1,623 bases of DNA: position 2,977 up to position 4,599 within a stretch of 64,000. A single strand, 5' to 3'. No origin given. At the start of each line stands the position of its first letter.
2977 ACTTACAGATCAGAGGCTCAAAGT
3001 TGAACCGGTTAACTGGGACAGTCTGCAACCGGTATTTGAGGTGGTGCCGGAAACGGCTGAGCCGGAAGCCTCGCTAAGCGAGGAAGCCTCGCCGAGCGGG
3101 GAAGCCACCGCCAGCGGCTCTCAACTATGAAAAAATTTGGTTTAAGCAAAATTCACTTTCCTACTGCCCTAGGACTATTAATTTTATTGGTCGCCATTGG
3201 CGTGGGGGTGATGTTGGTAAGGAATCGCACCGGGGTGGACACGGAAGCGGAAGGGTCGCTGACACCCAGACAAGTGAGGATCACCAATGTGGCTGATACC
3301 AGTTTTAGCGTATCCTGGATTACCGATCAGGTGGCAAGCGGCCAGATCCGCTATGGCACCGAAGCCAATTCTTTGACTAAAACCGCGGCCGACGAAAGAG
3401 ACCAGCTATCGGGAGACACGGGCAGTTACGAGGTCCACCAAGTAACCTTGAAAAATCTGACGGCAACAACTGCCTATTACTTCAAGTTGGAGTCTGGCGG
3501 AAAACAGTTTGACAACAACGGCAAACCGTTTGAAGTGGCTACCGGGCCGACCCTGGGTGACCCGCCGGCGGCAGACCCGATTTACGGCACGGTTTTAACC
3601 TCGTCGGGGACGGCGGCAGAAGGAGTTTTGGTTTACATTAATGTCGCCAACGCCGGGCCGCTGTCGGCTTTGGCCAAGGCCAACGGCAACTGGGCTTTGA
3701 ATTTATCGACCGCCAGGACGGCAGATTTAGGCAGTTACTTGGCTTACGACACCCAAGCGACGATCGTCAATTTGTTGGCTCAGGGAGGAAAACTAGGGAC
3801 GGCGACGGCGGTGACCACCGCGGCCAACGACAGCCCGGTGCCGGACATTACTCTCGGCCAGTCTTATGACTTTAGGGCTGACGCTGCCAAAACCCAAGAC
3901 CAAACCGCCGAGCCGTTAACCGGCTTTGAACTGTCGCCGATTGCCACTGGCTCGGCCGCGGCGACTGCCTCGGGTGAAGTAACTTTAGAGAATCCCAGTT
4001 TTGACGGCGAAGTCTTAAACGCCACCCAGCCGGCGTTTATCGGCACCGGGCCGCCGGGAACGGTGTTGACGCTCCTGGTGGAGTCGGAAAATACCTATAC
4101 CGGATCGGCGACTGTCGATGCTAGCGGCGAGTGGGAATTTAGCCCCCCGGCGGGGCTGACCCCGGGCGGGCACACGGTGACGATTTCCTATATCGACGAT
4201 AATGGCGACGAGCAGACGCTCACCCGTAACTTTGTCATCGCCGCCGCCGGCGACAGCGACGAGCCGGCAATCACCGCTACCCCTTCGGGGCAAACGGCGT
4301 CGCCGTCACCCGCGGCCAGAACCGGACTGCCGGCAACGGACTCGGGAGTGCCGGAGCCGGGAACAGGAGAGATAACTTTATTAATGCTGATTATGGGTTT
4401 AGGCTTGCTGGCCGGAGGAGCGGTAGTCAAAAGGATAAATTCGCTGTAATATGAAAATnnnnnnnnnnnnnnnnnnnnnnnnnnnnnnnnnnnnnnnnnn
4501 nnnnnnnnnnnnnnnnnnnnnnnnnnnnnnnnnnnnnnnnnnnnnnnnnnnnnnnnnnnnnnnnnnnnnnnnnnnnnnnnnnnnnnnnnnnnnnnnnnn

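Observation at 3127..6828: Three consecutive low-complexity, Cys-rich surface proteins downstream of pilN–pilO, with sorting-signal-like C-termini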

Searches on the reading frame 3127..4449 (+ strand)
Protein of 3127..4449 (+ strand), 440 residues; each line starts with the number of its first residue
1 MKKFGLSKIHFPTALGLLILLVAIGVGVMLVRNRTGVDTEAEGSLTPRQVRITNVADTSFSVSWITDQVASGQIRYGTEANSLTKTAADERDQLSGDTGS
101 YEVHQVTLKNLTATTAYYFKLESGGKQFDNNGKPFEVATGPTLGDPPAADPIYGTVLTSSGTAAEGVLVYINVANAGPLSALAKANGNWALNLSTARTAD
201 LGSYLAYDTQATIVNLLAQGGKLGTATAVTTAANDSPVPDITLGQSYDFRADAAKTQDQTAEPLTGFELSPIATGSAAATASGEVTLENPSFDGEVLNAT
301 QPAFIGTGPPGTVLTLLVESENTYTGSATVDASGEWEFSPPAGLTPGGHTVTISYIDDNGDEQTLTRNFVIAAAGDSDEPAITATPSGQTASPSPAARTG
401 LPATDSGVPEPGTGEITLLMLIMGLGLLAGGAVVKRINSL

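Call 3: search_protein_families(library=pfam, proteins=[window:3127-4449:+], max_evalue=0.1)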
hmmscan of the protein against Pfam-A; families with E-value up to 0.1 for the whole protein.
window:3127-4449:+ (440 aa): 6 families
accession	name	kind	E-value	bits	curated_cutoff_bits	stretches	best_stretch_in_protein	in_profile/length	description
PF19077.6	Big_13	-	8.8e-13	49.1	27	1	295-369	22-98/102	Bacterial Ig-like domain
PF16656.11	Pur_ac_phosph_N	-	1.4e-12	48.4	30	1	47-126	1-83/93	Purple acid Phosphatase, N-terminal domain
PF00041.27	fn3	-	2.4e-06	28.1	25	1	46-122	2-67/84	Fibronectin type III domain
PF17936.7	Big_6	-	1.2e-05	25.9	27.6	1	297-362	10-73/83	Bacterial Ig domain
PF13620.12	CarboxypepD_reg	-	0.0043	17.8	32.3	0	310-356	15-57/82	Carboxypeptidase regulatory-like domain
PF14758.12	NSP2_assoc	-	0.0076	17.1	25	0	225-309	46-124/198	Non-essential region of nsp2 of arterivirus polyprotein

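Call 5: search_protein_families(library=ncbifam, proteins=[window:3127-4449:+], max_evalue=1)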
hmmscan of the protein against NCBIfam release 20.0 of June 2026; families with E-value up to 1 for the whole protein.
window:3127-4449:+ (440 aa): 3 families
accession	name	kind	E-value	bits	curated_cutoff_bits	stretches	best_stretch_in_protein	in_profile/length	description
NF033510.3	Ca_tandemer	repeat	4.7e-11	42.9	50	2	283-361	11-94/96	Ca2+-stabilized repeat-containing adhesin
NF040520.1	Ig_like_BLP2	equivalog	0.00041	18.6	750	1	299-371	537-609/730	Ig-like repeat protein Blp2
TIGR01167.1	LPXTG_anchor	domain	0.16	12.7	15.9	1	411-436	3-31/34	LPXTG cell wall anchor domain-containing protein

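Call 7: find_encoding_contigs(protein=window:3127-4449:+, flank=10000, max_places=6)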
Protein window:3127-4449:+ (440 aa): 24 contigs read that carry it; 2 places shown.
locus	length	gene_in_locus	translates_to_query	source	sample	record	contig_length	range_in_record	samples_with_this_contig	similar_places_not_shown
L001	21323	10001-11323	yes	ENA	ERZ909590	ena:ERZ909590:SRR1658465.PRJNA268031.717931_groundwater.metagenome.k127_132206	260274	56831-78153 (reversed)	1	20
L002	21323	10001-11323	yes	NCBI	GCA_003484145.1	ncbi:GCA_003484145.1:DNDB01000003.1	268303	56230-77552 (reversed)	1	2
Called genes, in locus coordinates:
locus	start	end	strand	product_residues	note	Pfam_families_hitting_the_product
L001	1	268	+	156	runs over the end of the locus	PF01243:PNPOx_N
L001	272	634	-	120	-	-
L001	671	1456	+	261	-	-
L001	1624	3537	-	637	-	PF00012:HSP70, PF06723:MreB_Mbl, PF02782:FGGY_C (faint)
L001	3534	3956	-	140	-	PF01025:GrpE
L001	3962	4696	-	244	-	PF01628:HrcA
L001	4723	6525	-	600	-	PF00009:GTP_EFTU, PF14492:EFG_III (faint), PF00679:EFG_C, PF06421:LepA_C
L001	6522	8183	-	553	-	PF03023:MurJ, PF13440:Polysacc_synt_3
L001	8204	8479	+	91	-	PF01649:Ribosomal_S20p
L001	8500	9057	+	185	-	PF05137:PilN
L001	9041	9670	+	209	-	PF04350:PilO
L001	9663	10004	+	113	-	-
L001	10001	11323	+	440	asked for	PF00041:fn3 (weak), PF16656:Pur_ac_phosph_N, PF17936:Big_6 (faint), PF19077:Big_13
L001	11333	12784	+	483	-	-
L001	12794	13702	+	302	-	-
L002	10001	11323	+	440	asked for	PF00041:fn3 (weak), PF16656:Pur_ac_phosph_N, PF17936:Big_6 (faint), PF19077:Big_13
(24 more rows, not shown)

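Call 8: find_homologous_proteins(query=window:3127-4449:+)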
Query window:3127-4449:+ (440 aa): 149 proteins with E <= 0.001 among 8000 candidates; the best 120 are listed.
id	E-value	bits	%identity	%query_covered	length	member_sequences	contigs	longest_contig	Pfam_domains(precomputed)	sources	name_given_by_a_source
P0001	2.1e-278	941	100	100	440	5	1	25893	PF00041.28,PF19077.7,PF16656.12,PF17936.8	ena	-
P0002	9.0e-191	653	69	94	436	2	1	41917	PF19077.7,PF16656.12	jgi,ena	-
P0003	8.0e-187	640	67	99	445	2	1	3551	PF19077.7,PF16656.12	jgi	jgi:hypothetical protein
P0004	3.3e-186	637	69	94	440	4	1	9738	PF19077.7,PF16656.12,PF17936.8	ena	-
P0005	7.0e-186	636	68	94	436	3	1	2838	PF00041.28,PF19077.7,PF16656.12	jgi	jgi:hypothetical protein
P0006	2.7e-185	634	68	99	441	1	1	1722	PF19077.7,PF16656.12,PF17936.8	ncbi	-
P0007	1.5e-184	632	66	95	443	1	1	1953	PF19077.7,PF16656.12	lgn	-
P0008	1.7e-183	629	66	99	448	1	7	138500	PF00041.28,PF19077.7,PF16656.12,PF17936.8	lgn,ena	-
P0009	1.7e-183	629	66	95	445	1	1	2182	PF19077.7,PF16656.12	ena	-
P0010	2.4e-183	628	65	94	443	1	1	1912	PF19077.7,PF16656.12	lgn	-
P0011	5.0e-183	627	67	95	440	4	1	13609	PF00041.28,PF19077.7,PF16656.12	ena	-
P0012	7.6e-183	626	68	99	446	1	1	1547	PF13620.13,PF00041.28,PF19077.7,PF16656.12,PF17936.8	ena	-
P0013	7.6e-182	623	65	99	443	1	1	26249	PF00041.28,PF19077.7,PF16656.12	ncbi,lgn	-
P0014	8.5e-182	623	65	99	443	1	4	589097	PF00041.28,PF19077.7,PF16656.12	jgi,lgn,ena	jgi:hypothetical protein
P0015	5.1e-181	620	64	99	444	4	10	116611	PF00041.28,PF19077.7,PF16656.12,PF17936.8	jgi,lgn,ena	jgi:hypothetical protein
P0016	5.0e-180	617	67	94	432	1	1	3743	PF00041.28,PF19077.7,PF16656.12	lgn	-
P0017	8.3e-179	613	65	95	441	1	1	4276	PF00041.28,PF19077.7,PF16656.12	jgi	jgi:hypothetical protein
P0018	9.3e-179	613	65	99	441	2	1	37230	PF19077.7,PF16656.12,PF17936.8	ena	-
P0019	2.2e-178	612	66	99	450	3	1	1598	PF00041.28,PF19077.7,PF16656.12,PF17936.8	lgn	-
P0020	2.4e-178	612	67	94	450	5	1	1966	PF19077.7,PF16656.12,PF17936.8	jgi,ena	-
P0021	5.2e-178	610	66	94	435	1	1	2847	PF00041.28,PF19077.7,PF16656.12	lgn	-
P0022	5.9e-178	610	66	94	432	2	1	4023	PF00041.28,PF19077.7,PF16656.12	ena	-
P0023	6.1e-178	610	65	95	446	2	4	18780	PF00041.28,PF19077.7,PF16656.12,PF17936.8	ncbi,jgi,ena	-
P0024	7.0e-178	610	65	95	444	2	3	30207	PF00041.28,PF19077.7,PF16656.12,PF17936.8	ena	-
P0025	7.4e-178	610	65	95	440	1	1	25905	PF00041.28,PF19077.7,PF16656.12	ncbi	ncbi:Ig-like domain-containing protein [Patescibacteria group bacterium]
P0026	1.0e-177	610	64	99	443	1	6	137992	PF19077.7,PF16656.12,PF17936.8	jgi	-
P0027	2.0e-177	609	66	96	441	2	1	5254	PF00041.28,PF19077.7,PF16656.12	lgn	-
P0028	1.0e-176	606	63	95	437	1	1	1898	PF00041.28,PF19077.7,PF16656.12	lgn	-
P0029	1.1e-176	606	65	96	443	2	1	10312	PF00041.28,PF19077.7,PF16656.12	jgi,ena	-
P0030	2.3e-176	605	64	99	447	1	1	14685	PF19077.7,PF16656.12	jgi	-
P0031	3.3e-176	605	66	93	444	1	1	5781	PF00041.28,PF19077.7,PF16656.12,PF17936.8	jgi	-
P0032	3.6e-176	604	66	93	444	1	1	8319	PF00041.28,PF19077.7,PF16656.12,PF17936.8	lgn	-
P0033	7.6e-176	603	66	98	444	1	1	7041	PF19077.7,PF16656.12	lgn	-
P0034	1.8e-175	602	67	94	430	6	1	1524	PF19077.7,PF16656.12,PF17936.8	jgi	jgi:hypothetical protein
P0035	1.9e-175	602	64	95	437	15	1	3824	PF00041.28,PF19077.7,PF16656.12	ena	-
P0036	2.4e-175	602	63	95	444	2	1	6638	PF00041.28,PF19077.7,PF16656.12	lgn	-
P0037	3.6e-175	601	66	94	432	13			PF00041.28,PF19077.7,PF16656.12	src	-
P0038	9.1e-175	600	65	98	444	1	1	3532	PF00041.28,PF19077.7,PF16656.12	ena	-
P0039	1.2e-174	599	64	95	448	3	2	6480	PF00041.28,PF19077.7,PF16656.12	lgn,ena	-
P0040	2.4e-174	598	64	95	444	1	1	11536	PF19077.7,PF16656.12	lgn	-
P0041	2.5e-174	598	65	98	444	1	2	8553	PF00041.28,PF19077.7,PF16656.12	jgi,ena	-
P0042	1.2e-173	596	65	98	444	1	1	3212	PF00041.28,PF19077.7,PF16656.12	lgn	-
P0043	1.7e-173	596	63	95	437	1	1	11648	PF19077.7,PF16656.12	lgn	-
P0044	4.0e-173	594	63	93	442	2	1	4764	PF00041.28,PF19077.7,PF16656.12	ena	-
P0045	1.1e-172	593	64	95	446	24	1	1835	PF19077.7,PF16656.12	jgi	-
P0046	1.1e-172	593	64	99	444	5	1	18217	PF19077.7,PF16656.12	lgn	-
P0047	1.3e-172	593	63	95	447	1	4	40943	PF19077.7,PF16656.12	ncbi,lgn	-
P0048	1.4e-172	593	61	98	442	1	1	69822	PF00041.28,PF19077.7,PF16656.12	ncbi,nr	ncbi:MAG: Ig-like domain-containing protein [Patescibacteria group bacterium]|nr:Ig-like domain-cont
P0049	3.4e-172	591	64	99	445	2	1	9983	PF00041.28,PF19077.7,PF16656.12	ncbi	-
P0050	5.3e-172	591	61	98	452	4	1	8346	PF00041.28,PF19077.7,PF16656.12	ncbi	ncbi:MAG: Ig-like domain-containing protein [Candidatus Beckwithbacteria bacterium]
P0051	6.8e-172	590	64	95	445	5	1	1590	PF19077.7,PF16656.12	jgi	-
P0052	7.3e-172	590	63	95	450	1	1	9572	PF19077.7,PF16656.12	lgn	-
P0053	9.1e-172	590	62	99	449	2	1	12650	PF00041.28,PF19077.7,PF16656.12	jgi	-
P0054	1.8e-171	589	63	99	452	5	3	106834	PF00041.28,PF19077.7,PF16656.12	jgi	-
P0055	1.9e-171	589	63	94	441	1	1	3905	PF19077.7,PF16656.12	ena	-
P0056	1.0e-170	586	61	99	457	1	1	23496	PF19077.7,PF16656.12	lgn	-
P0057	2.1e-170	585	62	99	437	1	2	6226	PF00041.28,PF19077.7,PF16656.12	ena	-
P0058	3.1e-170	585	62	95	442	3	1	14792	PF00041.28,PF19077.7,PF16656.12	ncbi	-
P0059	8.6e-170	583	63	98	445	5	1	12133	PF19077.7,PF16656.12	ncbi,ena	-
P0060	1.7e-169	582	61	94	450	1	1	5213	PF19077.7,PF16656.12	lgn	-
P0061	9.4e-169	580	66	89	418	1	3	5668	PF19077.7,PF16656.12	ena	-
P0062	1.3e-168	580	63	93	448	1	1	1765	PF19077.7,PF16656.12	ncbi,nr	ncbi:MAG: Ig-like domain-containing protein [Patescibacteria group bacterium]|nr:Ig-like domain-cont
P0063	2.1e-168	579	62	99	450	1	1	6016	PF19077.7,PF16656.12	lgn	-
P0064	3.7e-168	578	62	95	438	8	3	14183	PF00041.28,PF19077.7,PF16656.12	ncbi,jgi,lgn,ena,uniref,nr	ncbi:hypothetical protein COX59_01645 [Candidatus Beckwithbacteria bacterium CG_4_10_14_0_2_um_filte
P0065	4.9e-168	578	62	98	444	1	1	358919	PF19077.7,PF16656.12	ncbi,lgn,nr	ncbi:MAG: Ig-like domain-containing protein [Candidatus Beckwithbacteria bacterium]|nr:Ig-like domai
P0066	4.3e-167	575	63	95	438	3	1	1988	PF19077.7,PF16656.12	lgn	-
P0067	4.7e-167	574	60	99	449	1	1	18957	PF19077.7,PF16656.12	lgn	-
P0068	1.6e-166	573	62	96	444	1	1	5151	PF00041.28,PF19077.7,PF16656.12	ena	-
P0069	2.6e-166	572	63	93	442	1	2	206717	PF19077.7,PF16656.12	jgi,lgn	jgi:hypothetical protein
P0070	6.0e-166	571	62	99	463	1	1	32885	PF00041.28,PF19077.7,PF16656.12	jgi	jgi:hypothetical protein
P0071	1.7e-165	569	61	93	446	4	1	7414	PF19077.7,PF16656.12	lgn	-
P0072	2.2e-165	569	61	99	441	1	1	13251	PF19077.7,PF16656.12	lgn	-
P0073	4.9e-164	564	60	99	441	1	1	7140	PF19077.7,PF16656.12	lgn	-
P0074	1.5e-163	563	61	98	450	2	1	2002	PF19077.7,PF16656.12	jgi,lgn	jgi:hypothetical protein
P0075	2.0e-163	562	61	98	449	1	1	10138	PF19077.7,PF16656.12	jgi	jgi:hypothetical protein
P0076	4.1e-163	561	63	95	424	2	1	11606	PF19077.7,PF16656.12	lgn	-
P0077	1.2e-161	557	62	94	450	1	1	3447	PF13620.13,PF00041.28,PF19077.7,PF16656.12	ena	-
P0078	1.5e-161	556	59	94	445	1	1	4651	PF19077.7,PF16656.12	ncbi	-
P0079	7.6e-161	554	61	99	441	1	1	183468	PF00041.28,PF19077.7,PF16656.12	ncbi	ncbi:MAG: Ig-like domain-containing protein [Candidatus Beckwithbacteria bacterium]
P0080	9.9e-161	554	58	94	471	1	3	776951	PF00041.28,PF19077.7,PF16656.12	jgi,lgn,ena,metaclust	metaclust:\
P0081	1.2e-160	553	60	98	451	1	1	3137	PF13620.13,PF00041.28,PF19077.7,PF16656.12,PF17936.8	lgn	-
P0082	1.6e-160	553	59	98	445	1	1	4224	PF19077.7,PF16656.12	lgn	-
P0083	4.7e-160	551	59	99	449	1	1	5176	PF00041.28,PF19077.7,PF16656.12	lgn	-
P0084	2.8e-157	542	60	98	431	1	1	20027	PF13620.13,PF00041.28,PF19077.7,PF16656.12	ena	-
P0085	3.8e-157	542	59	94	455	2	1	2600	PF00041.28,PF19077.7,PF16656.12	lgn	-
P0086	1.7e-155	536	56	99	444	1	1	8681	PF19077.7,PF16656.12,PF17936.8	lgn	-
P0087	6.0e-152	525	58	91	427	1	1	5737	PF19077.7,PF16656.12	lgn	-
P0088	1.3e-146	507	59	93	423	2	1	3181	PF00041.28,PF19077.7,PF16656.12,PF17936.8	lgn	-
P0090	1.8e-115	404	45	99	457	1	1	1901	PF13620.13,PF19077.7,PF16656.12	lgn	-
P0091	1.2e-114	402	46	93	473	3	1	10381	PF13620.13,PF00041.28,PF19077.7,PF16656.12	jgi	-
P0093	2.6e-112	394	44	99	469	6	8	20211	PF13620.13,PF00041.28,PF19077.7,PF16656.12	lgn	-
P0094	4.0e-110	387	45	99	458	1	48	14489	PF13620.13,PF00041.28,PF19077.7,PF16656.12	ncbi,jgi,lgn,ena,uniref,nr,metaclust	ncbi:hypothetical protein COY29_02015 [Candidatus Woesebacteria bacterium CG_4_10_14_0_2_um_filter_3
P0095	1.9e-108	381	43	99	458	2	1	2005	PF13620.13,PF00041.28,PF19077.7,PF16656.12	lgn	-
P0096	2.7e-108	381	45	97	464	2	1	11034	PF13620.13,PF00041.28,PF19077.7,PF16656.12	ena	-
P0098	4.2e-108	380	45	99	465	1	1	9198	PF13620.13,PF00041.28,PF19077.7,PF16656.12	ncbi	-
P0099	1.1e-107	379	49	88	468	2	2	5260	PF00041.28,PF19077.7,PF16656.12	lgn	-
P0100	1.2e-107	379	44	93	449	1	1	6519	PF13620.13,PF00041.28,PF19077.7,PF16656.12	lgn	-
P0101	1.2e-106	375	44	90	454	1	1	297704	PF00041.28,PF19077.7,PF16656.12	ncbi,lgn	-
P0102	2.8e-104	368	45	98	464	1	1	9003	PF00041.28,PF19077.7,PF16656.12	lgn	-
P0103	3.1e-104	368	45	94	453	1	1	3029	PF13620.13,PF00041.28,PF19077.7,PF16656.12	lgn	-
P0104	3.5e-104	367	43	97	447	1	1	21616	PF00041.28,PF19077.7,PF16656.12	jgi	jgi:hypothetical protein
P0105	7.6e-103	363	43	97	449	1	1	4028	PF00041.28,PF19077.7,PF16656.12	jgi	jgi:hypothetical protein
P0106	3.8e-102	361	42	98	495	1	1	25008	PF19077.7,PF16656.12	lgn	-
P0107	6.2e-99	350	44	97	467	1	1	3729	PF00041.28,PF19077.7,PF16656.12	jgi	-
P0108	6.2e-98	347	43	97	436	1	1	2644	PF00041.28,PF19077.7,PF16656.12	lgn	-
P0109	1.5e-95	339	44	91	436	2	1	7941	PF13620.13,PF00041.28,PF19077.7,PF16656.12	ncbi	-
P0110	2.1e-92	329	42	98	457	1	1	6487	PF00041.28,PF19077.7,PF16656.12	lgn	-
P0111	2.9e-92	328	41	95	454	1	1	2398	PF00041.28,PF19077.7,PF16656.12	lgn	-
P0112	1.6e-91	326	43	88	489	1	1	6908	PF19077.7,PF16656.12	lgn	-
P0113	5.2e-90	321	41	97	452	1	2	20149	PF00041.28,PF19077.7,PF16656.12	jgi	-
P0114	7.2e-86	307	39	97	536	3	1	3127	PF17892.8,PF19077.7,PF16656.12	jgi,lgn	-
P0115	2.5e-84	302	56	57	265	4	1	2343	PF19077.7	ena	-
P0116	4.9e-84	301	40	99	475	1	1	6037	PF19077.7,PF16656.12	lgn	-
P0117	8.1e-84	300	38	98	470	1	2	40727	PF00041.28,PF19077.7,PF16656.12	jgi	-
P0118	3.6e-80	288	36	98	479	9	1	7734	PF19077.7,PF16656.12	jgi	-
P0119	1.6e-77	280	40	83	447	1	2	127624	PF19077.7,PF16656.12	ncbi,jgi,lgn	-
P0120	5.8e-77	278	36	93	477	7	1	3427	PF19077.7,PF16656.12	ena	-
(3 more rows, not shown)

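Call 12: find_encoding_contigs(protein=P0101, flank=10000, max_places=2)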
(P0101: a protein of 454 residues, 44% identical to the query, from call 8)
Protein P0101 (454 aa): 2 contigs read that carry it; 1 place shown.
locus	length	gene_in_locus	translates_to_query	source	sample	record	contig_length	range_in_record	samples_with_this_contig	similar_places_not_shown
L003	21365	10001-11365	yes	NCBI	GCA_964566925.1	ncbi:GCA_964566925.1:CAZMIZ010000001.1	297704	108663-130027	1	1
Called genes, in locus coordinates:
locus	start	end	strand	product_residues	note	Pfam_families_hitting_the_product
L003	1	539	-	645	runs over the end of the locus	PF00012:HSP70, PF06723:MreB_Mbl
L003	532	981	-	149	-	PF01025:GrpE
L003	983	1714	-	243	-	PF03444:WHD_HrcA (faint), PF01628:HrcA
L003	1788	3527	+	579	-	PF01229:Glyco_hydro_39 (weak), PF02449:Glyco_hydro_42, PF00150:Cellulase, PF11790:Glyco_hydro_cc (weak)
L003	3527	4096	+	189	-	PF00963:Cohesin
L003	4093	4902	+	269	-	PF00963:Cohesin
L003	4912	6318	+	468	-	PF01229:Glyco_hydro_39, PF11790:Glyco_hydro_cc (weak)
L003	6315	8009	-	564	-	PF03023:MurJ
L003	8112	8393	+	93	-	PF01649:Ribosomal_S20p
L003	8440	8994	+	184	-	PF05137:PilN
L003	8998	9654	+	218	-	PF04350:PilO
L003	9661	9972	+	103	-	-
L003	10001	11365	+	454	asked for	PF00041:fn3 (weak), PF16656:Pur_ac_phosph_N, PF19077:Big_13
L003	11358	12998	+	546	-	-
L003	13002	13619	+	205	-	-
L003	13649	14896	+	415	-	PF01266:DAO, PF01593:Amino_oxidase, PF13450:NAD_binding_8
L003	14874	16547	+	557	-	-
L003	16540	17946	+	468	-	PF26314:MptA_B_family (weak), PF13231:PMT_2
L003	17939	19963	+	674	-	PF10060:DUF2298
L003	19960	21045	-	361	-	PF03816:LytR_cpsA_psr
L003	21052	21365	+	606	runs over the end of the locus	PF00580:UvrD-helicase, PF13245:AAA_19, PF13604:AAA_30 (faint), PF13361:UvrD_C, PF13538:UvrD_C_2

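Call 13: find_encoding_contigs(protein=P0119, flank=10000, max_places=2)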
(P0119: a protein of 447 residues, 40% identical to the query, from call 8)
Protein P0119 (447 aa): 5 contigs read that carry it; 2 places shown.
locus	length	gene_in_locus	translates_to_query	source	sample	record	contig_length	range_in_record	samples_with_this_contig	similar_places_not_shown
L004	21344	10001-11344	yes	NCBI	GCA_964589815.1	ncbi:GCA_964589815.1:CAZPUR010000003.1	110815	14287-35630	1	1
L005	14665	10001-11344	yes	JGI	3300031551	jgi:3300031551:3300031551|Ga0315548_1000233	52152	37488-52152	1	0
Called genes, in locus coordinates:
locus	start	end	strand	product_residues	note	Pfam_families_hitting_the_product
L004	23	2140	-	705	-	PF17854:FtsK_alpha, PF01580:FtsK_SpoIIIE, PF09397:FtsK_gamma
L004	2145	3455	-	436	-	PF23023:Anti-Pycsar_Apyc1 (faint), PF00753:Lactamase_B, PF12706:Lactamase_B_2, PF22505:RNase_J_b_CASP, PF07521:RMMBL (weak)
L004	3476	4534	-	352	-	PF07728:AAA_5, PF00004:AAA, PF22667:Lon_lid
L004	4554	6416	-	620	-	PF00009:GTP_EFTU, PF00679:EFG_C, PF06421:LepA_C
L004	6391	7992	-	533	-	PF01554:MatE (weak), PF03023:MurJ, PF01943:Polysacc_synt (weak), PF13440:Polysacc_synt_3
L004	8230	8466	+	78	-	PF01649:Ribosomal_S20p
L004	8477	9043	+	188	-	PF05137:PilN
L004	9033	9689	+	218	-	PF04350:PilO (weak)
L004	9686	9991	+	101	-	-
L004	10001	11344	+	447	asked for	PF16656:Pur_ac_phosph_N, PF19077:Big_13 (weak)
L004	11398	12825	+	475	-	-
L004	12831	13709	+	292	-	-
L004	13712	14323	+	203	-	-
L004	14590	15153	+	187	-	-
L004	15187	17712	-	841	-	PF02366:PMT, PF13231:PMT_2, PF16192:PMT_4TMC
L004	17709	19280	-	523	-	PF02366:PMT, PF13231:PMT_2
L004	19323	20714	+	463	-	PF11028:TMEM260_N, PF28495:TMEM260_2 (weak)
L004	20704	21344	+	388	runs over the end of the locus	-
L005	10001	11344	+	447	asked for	PF16656:Pur_ac_phosph_N, PF19077:Big_13 (weak)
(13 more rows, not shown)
